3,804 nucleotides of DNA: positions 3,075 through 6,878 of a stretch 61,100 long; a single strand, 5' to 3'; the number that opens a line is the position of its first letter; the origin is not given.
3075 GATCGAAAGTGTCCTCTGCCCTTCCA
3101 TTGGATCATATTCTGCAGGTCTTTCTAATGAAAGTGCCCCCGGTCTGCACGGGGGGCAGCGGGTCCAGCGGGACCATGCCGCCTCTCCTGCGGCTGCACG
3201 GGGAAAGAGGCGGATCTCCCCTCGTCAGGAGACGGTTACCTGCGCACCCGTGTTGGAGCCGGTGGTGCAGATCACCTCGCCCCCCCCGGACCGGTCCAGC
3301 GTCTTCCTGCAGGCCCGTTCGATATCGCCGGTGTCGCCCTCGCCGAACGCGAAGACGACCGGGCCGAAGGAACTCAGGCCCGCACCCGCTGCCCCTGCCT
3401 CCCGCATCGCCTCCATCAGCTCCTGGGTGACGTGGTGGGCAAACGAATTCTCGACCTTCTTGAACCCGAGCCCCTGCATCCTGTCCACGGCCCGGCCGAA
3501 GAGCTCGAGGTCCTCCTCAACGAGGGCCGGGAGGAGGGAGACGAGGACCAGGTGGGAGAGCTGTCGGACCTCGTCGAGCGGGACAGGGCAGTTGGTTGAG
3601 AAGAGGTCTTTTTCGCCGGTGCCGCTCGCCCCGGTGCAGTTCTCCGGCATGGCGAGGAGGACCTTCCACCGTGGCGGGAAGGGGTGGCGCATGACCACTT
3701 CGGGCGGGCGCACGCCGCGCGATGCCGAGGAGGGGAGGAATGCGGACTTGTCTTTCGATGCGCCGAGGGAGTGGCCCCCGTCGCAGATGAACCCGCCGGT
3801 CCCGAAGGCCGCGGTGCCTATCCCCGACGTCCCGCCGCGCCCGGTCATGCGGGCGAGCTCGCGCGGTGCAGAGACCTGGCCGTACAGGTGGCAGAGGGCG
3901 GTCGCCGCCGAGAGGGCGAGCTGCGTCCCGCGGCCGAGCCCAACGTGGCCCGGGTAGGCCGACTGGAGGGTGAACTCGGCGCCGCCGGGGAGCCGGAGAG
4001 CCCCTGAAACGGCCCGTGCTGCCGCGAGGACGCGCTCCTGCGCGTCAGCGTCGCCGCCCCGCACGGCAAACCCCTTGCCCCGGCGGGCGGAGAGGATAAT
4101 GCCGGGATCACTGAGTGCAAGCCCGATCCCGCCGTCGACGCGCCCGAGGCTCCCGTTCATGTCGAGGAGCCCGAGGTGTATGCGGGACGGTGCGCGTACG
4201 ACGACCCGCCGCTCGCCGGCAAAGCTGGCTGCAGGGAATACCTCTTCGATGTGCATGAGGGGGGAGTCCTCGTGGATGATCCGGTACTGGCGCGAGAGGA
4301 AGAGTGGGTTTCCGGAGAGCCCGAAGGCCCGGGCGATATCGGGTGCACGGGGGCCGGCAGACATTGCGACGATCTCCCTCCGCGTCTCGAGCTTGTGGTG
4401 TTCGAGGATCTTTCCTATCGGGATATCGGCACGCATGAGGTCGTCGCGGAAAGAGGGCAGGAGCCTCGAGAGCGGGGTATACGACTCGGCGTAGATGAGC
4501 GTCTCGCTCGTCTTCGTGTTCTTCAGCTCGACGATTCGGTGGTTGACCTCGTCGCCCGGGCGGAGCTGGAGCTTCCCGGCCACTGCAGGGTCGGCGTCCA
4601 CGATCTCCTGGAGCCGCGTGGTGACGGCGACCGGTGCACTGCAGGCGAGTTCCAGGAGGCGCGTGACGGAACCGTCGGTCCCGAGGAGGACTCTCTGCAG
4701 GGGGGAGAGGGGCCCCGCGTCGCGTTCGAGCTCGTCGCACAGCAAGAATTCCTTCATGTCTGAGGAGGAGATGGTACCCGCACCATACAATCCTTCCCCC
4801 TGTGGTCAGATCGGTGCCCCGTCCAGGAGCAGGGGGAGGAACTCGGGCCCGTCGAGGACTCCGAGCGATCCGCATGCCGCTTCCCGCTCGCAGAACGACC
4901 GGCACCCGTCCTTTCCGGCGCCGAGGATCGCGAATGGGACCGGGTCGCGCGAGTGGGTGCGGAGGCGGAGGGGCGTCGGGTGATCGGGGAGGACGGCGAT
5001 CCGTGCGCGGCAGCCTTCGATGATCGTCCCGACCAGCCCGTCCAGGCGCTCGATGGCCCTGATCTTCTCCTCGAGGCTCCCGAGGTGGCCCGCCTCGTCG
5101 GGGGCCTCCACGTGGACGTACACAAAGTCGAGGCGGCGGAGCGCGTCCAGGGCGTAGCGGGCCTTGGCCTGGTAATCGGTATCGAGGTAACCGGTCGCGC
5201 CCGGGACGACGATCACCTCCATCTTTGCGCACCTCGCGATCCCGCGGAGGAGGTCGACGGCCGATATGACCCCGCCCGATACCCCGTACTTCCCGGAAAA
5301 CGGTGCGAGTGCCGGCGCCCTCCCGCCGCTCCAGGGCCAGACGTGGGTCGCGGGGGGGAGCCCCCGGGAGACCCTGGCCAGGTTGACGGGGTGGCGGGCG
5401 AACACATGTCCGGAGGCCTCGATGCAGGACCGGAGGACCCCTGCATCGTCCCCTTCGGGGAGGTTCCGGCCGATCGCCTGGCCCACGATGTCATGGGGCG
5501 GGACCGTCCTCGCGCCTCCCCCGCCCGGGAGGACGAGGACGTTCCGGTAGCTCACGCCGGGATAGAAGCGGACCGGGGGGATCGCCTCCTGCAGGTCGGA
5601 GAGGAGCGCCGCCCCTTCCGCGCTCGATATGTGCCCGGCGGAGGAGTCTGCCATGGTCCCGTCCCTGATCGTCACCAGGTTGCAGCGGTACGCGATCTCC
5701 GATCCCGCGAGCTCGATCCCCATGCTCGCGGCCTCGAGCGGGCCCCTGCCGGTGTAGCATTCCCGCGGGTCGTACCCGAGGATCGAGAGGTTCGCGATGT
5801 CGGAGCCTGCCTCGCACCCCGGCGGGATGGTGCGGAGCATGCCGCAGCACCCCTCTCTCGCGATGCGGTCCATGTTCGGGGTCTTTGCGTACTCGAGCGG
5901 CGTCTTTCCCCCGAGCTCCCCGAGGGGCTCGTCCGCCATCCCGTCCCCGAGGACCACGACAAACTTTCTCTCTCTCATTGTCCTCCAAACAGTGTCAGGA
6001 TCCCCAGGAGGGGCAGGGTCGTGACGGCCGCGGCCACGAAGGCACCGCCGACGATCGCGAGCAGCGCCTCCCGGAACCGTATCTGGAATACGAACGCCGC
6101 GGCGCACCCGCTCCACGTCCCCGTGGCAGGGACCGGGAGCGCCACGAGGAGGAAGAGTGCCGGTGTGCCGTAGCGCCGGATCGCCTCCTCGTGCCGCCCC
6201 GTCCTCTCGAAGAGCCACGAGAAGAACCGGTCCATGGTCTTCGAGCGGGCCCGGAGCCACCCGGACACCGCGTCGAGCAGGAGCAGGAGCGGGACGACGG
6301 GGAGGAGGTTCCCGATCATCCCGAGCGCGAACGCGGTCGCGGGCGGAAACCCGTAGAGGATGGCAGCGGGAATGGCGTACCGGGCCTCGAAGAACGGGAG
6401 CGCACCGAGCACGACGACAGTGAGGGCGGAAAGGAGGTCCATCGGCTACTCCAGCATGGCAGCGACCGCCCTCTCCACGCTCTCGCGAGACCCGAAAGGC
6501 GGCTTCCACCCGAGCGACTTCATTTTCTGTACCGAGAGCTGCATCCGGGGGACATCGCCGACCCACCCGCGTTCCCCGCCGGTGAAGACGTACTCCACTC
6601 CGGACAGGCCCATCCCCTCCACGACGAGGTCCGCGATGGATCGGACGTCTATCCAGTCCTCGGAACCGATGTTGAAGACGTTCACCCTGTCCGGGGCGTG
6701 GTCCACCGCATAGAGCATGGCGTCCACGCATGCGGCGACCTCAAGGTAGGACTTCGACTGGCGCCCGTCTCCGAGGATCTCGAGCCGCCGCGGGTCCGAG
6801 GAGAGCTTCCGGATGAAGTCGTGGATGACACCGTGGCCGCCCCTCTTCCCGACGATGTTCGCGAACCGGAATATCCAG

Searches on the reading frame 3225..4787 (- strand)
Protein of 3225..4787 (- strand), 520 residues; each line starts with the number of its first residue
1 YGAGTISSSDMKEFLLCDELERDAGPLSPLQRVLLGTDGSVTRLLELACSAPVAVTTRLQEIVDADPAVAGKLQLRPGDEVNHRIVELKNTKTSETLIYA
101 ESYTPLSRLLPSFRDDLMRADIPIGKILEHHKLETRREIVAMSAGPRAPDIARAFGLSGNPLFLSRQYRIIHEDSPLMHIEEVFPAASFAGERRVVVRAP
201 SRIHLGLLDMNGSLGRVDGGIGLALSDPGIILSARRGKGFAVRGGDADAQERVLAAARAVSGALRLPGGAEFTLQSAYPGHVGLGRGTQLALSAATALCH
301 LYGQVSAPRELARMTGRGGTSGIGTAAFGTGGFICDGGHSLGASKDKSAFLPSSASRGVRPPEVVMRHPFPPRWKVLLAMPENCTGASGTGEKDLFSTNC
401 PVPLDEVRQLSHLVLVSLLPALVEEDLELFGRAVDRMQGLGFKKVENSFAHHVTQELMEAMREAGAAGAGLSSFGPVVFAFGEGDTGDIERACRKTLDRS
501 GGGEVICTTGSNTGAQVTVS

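Call 56: search_protein_families(library=pfam, proteins=[window:3225-4787:-], max_evalue=0.00001)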
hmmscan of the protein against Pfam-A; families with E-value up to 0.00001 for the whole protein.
window:3225-4787:- (520 aa): 3 families
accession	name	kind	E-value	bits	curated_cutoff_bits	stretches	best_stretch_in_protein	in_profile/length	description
PF01947.21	Rv2949c-like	-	2.2e-25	89.8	22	1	35-186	1-143/149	Chorismate pyruvate-lyase Rv2949c-like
PF08544.19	GHMP_kinases_C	-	2.5e-07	31.4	21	1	418-495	1-81/85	GHMP kinases C terminal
PF00288.32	GHMP_kinases_N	-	2.3e-06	28.1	22.3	1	253-331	3-86/87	GHMP kinases N terminal domain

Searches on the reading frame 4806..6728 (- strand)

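Call 56: search_protein_families(library=pfam, proteins=[window:4806-6728:-], max_evalue=0.00001)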
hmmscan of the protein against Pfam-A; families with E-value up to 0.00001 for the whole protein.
window:4806-6728:- (640 aa): 2 families
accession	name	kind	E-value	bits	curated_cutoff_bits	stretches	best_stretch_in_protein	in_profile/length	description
PF10143.14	PhosphMutase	-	2.5e-55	187.4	21.5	1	290-449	1-170/170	2,3-bisphosphoglycerate-independent phosphoglycerate mutase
PF01676.23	Metalloenzyme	-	1.5e-41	143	24.3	1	255-616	2-235/252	Metalloenzyme superfamily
